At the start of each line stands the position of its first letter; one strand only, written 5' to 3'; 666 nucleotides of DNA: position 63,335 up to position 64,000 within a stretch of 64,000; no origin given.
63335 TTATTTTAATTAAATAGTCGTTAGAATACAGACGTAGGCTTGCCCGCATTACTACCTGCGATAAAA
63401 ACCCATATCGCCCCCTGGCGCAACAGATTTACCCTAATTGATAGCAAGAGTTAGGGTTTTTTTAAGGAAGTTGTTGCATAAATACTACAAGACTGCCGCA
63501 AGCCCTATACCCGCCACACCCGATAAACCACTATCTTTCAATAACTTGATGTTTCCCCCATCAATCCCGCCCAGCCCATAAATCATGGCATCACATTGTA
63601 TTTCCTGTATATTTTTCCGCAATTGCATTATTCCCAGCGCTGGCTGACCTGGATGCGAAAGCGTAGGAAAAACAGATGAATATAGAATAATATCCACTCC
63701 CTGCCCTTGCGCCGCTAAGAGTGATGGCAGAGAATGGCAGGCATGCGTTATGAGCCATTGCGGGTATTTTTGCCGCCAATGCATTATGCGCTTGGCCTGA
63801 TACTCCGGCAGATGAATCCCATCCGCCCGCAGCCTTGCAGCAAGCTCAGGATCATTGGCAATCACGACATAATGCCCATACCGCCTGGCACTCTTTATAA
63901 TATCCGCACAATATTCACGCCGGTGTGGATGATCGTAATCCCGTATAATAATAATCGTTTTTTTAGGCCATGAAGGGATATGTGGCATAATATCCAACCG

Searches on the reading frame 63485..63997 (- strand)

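Call 32: search_protein_families(library=pfam, proteins=[window:63485-63997:-], max_evalue=0.001)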
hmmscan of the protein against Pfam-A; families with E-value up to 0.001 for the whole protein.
window:63485-63997:- (170 aa): 1 family
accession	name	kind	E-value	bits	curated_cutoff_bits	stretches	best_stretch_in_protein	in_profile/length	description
PF02581.23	TMP-TENI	-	1.4e-22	80.4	27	1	14-164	27-177/180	Thiamine monophosphate synthase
